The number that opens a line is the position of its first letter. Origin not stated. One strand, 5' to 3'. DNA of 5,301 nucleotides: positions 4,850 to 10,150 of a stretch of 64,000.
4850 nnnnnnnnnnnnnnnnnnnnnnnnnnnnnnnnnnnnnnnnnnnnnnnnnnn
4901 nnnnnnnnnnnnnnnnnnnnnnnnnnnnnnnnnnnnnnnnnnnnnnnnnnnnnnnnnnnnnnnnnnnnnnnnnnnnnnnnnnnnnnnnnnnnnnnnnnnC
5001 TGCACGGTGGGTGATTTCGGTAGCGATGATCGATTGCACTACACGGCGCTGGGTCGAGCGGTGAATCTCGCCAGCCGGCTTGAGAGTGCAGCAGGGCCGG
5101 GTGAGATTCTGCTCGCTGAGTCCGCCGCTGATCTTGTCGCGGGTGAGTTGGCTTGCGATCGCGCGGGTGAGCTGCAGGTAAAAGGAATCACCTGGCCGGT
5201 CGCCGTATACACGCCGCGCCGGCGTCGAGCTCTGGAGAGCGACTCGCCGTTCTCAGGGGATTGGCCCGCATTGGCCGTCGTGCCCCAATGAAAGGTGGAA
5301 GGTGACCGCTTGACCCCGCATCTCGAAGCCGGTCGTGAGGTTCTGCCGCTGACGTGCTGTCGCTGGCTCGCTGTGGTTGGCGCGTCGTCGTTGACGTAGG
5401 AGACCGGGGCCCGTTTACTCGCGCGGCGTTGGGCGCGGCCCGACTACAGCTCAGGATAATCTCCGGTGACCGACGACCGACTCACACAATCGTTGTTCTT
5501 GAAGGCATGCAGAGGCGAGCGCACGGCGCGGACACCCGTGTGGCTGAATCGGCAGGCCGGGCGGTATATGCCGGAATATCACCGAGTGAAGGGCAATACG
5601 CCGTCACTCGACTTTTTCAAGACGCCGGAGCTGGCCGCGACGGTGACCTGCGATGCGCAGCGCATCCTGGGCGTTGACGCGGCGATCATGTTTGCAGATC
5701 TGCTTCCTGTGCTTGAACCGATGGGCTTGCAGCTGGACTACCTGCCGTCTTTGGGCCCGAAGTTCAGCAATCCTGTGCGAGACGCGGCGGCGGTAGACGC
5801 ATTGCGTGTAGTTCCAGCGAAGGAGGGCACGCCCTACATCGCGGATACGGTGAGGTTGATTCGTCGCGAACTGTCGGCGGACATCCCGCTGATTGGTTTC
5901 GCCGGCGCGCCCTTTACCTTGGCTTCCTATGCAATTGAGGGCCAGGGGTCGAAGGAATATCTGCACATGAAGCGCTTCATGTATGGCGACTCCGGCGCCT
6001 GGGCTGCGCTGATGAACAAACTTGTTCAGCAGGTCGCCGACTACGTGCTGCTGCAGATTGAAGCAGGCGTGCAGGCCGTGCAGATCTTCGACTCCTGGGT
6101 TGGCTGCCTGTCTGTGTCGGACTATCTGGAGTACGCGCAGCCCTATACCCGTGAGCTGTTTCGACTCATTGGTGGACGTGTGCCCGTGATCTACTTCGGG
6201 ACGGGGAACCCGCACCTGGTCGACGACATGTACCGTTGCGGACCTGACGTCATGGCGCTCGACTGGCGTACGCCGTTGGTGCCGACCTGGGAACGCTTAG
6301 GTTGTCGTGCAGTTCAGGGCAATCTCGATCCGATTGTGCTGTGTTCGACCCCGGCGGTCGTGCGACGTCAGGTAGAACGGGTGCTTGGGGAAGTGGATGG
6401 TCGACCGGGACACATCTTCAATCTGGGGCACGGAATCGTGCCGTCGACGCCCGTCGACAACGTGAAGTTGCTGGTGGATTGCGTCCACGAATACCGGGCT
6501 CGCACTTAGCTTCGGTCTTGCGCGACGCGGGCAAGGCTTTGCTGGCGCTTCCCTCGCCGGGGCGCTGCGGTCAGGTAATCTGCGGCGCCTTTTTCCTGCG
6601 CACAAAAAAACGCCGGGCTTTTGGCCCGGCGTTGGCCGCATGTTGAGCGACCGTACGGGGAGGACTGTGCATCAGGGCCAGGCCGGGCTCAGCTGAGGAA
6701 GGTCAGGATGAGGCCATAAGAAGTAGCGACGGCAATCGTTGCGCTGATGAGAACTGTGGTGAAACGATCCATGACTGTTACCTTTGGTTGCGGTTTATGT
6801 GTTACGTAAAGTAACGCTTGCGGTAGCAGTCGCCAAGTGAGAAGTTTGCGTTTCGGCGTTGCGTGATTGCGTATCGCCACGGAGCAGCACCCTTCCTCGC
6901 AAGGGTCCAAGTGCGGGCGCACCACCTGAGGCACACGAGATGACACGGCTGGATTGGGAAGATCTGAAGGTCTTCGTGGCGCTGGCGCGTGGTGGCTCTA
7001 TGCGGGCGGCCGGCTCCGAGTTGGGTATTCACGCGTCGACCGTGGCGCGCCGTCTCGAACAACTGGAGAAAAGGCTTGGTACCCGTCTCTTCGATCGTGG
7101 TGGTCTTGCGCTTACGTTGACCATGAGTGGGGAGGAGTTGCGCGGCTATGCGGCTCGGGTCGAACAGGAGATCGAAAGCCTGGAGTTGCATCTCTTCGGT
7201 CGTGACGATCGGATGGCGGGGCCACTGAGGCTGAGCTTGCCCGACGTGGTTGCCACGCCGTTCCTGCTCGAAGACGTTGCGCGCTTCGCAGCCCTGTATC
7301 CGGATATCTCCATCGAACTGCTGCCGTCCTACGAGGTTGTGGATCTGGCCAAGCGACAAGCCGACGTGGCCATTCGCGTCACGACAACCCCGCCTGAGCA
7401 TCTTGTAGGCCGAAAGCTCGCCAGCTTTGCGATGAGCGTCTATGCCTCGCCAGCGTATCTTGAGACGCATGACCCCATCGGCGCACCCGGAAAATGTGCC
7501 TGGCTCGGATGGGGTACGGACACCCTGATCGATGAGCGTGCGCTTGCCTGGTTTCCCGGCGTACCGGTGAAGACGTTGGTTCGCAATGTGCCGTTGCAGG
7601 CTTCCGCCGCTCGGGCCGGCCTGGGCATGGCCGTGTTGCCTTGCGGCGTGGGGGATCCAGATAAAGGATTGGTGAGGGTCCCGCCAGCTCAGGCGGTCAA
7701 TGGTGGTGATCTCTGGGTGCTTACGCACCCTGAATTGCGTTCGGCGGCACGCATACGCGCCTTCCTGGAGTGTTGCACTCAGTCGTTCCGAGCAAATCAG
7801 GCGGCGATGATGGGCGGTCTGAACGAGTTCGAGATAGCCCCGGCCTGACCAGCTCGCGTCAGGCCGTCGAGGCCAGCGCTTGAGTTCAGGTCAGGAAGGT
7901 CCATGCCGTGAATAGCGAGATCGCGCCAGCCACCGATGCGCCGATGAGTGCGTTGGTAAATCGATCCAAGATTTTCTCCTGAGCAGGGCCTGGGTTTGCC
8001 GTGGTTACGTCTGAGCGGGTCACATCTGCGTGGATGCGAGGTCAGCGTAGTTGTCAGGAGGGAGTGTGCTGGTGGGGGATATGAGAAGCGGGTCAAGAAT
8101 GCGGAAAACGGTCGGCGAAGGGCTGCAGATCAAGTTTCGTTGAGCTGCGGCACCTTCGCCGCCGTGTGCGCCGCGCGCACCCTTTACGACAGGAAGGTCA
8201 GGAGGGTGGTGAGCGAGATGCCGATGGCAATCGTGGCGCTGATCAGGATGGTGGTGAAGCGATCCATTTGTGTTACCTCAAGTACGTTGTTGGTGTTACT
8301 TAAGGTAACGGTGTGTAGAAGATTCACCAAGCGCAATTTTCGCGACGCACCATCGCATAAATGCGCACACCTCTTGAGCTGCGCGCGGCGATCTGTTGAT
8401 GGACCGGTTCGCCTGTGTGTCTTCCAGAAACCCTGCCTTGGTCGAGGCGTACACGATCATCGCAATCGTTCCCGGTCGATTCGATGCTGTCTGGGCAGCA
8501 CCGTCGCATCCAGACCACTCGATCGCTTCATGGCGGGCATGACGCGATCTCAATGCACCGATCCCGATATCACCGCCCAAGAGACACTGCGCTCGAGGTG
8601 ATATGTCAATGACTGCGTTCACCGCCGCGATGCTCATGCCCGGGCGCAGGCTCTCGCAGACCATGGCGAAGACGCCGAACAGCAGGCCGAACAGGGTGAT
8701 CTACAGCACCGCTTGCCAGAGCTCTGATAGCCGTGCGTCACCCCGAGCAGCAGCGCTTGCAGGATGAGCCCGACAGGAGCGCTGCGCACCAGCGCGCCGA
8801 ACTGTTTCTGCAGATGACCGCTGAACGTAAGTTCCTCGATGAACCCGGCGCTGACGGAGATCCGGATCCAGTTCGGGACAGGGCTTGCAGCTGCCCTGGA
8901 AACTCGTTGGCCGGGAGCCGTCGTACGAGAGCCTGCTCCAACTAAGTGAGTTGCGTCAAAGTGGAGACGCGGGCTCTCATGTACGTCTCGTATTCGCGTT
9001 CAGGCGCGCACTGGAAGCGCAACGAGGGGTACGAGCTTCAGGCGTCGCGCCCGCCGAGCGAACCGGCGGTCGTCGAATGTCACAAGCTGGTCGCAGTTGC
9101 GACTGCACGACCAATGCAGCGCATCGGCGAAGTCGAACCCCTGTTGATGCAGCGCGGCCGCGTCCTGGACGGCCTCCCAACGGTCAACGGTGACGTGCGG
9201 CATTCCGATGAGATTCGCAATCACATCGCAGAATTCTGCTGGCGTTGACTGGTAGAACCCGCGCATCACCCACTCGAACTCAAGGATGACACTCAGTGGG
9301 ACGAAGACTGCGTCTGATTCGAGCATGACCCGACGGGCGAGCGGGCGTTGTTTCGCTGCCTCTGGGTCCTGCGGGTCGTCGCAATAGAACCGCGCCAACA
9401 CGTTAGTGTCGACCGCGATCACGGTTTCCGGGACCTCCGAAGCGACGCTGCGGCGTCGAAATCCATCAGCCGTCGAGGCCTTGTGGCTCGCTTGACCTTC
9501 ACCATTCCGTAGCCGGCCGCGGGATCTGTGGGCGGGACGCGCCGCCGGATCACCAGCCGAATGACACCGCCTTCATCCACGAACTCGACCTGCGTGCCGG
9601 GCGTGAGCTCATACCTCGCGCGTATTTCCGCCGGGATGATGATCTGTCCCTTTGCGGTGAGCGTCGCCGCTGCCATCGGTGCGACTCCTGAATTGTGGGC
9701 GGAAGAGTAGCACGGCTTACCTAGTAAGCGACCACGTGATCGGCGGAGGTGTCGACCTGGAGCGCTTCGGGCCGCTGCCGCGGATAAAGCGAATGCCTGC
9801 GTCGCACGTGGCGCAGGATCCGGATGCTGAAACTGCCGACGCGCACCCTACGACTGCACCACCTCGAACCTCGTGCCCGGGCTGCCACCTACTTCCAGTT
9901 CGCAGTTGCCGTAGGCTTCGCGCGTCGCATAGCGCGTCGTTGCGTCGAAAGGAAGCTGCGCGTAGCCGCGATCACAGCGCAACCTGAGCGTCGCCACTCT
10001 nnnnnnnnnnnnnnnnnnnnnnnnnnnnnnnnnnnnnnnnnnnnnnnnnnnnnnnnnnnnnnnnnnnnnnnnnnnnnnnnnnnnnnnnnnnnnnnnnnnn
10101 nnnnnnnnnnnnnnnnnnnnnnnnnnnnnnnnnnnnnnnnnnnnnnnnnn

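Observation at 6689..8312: Triad of paralogous 27-aa hydrophobic peptide genes around a LysR regulator, with conserved GTTAC-N5-GTAAC operators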

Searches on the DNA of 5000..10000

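Call 4: search_rna_families(source=window, start=5000, end=10000, threshold=evalue, max_evalue=1)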
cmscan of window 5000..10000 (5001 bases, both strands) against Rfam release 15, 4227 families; matches with E-value up to 1: 2.
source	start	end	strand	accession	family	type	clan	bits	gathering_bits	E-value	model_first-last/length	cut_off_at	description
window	6603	6721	-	RF02630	Hrs12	Gene; sRNA;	-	25.9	70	0.51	1-87/87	no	Hfq-regulated sRNA 12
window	6605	6665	-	RF02784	SorX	Gene; sRNA;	-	24.9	46.6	0.008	1-73/73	no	Singlet oxygen resistance RNA X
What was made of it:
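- There are weak sub-threshold Rfam matches to SorX (E = 0.008, 24.9 bits against a 46.6 gathering score) and Hrs12 over the pepA 3' region and terminator (call 4).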

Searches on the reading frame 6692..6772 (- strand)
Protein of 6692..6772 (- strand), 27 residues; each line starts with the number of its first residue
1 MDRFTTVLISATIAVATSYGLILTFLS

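Call 6: search_protein_families(library=ncbifam, proteins=[window:6692-6772:-], max_evalue=1)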
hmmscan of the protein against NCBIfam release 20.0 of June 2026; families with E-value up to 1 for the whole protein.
seq(27 aa): 0 families

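Call 7: search_protein_families(library=pfam, proteins=[window:6692-6772:-], max_evalue=1)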
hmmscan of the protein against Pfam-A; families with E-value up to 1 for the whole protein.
seq(27 aa): 1 family
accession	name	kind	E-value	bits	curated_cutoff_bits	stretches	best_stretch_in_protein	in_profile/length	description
PF23410.3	Beta-prop_VPS8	-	0.072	12.5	28.9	1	5-25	27-47/358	Vps8 beta-propeller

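Call 67: search_protein_families(library=padloc, proteins=[window:6692-6772:-], max_evalue=1)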
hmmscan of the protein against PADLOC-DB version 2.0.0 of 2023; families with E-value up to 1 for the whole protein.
seq(27 aa): 0 families

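Call 68: search_solved_structures(query=A1, max_evalue=10)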
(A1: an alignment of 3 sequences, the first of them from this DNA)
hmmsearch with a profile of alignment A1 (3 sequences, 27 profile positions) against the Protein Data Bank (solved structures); distinct sequences matched with E-value up to 10: 2.
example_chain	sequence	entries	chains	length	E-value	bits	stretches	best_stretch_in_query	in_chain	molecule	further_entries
8b3o_AAA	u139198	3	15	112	2.2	11.7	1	13-23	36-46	Head virion protein G6P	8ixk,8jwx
9mgw_G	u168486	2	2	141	9.6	9.7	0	5-20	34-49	PSAG1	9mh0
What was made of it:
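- On Curated small-protein families (Pfam, NCBIfam, PADLOC, PDB chains): The best PDB match had E = 2.2 (call 68).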

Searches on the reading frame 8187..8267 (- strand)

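Call 6: search_protein_families(library=ncbifam, proteins=[window:8187-8267:-], max_evalue=1)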
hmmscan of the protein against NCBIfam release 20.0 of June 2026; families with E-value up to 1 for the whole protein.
seq(27 aa): 0 families

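Call 7: search_protein_families(library=pfam, proteins=[window:8187-8267:-], max_evalue=1)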
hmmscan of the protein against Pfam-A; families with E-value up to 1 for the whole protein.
seq(27 aa): 1 family
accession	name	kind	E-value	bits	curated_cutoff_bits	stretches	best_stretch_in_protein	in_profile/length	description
PF24004.1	Microp_archaea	-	0.23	11.5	27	1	6-23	11-28/29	Archaeal microprotein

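Call 67: search_protein_families(library=padloc, proteins=[window:8187-8267:-], max_evalue=1)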
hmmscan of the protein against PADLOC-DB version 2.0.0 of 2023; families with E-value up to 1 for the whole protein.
seq(27 aa): 0 families

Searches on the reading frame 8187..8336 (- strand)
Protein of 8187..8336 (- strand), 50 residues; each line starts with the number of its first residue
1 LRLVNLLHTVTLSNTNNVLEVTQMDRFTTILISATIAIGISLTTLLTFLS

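Call 11: find_homologous_proteins(query=window:8187-8336:-, max_evalue=10)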
Query seq(50 aa) (50 aa): 2 proteins with E <= 10 among 2 candidates.
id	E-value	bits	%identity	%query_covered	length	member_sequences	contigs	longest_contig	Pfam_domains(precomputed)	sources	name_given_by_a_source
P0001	1.2e-17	79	100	76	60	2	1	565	-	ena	-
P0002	5.1e-12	62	74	94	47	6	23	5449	-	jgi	jgi:hypothetical protein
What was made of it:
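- Tried and rejected: The 50-aa extended ORF found only two clusters (call 11).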

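Call 14: find_encoding_contigs(protein=P0002, flank=10000, max_places=10)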
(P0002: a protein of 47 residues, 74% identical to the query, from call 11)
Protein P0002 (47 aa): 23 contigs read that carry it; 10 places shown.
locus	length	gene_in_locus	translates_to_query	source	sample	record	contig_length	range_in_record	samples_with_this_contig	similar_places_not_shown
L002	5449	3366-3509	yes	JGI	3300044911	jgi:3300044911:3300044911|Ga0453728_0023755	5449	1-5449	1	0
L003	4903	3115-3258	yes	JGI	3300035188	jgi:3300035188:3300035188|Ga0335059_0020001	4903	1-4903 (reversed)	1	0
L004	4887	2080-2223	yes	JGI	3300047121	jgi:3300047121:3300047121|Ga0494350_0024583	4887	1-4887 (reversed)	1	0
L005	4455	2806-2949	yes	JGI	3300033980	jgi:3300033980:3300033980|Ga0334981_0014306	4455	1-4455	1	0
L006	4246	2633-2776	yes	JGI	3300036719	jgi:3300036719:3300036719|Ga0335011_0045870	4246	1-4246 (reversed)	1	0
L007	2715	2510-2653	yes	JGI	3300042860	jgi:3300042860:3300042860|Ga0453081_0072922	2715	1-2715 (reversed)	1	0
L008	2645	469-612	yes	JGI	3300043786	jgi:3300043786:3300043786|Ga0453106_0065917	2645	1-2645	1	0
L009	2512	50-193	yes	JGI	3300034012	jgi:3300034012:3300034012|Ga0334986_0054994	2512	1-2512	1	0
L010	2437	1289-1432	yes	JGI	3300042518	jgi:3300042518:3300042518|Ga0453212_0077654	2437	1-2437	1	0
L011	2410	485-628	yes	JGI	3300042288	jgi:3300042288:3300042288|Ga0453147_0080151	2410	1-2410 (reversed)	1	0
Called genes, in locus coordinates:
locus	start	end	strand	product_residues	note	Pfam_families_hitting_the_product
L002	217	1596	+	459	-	PF00696:AA_kinase, PF13508:Acetyltransf_7 (faint), PF00583:Acetyltransf_1 (weak)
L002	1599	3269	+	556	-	PF00920:ILVD_EDD_N, PF24877:ILV_EDD_C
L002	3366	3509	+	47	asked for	-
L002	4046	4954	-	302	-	PF00126:HTH_1, PF13556:HTH_30 (weak), PF03466:LysR_substrate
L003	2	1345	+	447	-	?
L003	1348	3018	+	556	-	PF00920:ILVD_EDD_N, PF24877:ILV_EDD_C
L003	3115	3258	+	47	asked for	-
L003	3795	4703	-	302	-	PF00126:HTH_1, PF13556:HTH_30 (weak), PF03466:LysR_substrate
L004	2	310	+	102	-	?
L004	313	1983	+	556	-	PF00920:ILVD_EDD_N, PF24877:ILV_EDD_C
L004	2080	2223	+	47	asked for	-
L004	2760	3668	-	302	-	PF00126:HTH_1, PF13556:HTH_30 (weak), PF03466:LysR_substrate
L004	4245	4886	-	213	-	?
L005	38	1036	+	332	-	PF00696:AA_kinase, PF13508:Acetyltransf_7 (faint), PF00583:Acetyltransf_1 (weak)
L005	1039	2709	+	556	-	PF00920:ILVD_EDD_N, PF24877:ILV_EDD_C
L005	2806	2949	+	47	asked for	-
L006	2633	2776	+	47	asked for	-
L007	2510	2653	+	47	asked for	-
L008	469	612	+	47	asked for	-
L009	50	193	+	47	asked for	-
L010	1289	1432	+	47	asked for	-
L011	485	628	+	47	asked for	-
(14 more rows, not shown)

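Call 57: search_protein_representatives(alignment_id=A5)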
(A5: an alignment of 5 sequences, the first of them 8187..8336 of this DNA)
Query: 5 sequences, 50 profile positions. Proteins with E-value up to 0.001 (for the whole library): 4; up to 1e-10: 2; up to 1e-30: 0. The best 4 are listed.
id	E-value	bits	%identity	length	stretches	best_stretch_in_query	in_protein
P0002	7.2e-23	96.3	-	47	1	4-50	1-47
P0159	4.1e-11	58.7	-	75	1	10-49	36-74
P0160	7.6e-07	45.0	-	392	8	21-31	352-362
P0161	7.0e-06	41.9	-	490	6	12-32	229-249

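Call 59: find_encoding_contigs(protein=P0159, flank=10000, max_places=4)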
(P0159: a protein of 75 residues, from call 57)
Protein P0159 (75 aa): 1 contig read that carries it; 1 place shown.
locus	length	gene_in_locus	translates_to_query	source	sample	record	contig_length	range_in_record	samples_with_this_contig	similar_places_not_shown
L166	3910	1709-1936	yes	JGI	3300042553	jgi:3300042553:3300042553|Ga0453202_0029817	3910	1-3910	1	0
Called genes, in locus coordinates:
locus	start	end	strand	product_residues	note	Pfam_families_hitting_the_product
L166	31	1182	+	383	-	PF00067:p450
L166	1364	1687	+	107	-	-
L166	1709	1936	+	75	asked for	-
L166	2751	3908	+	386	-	?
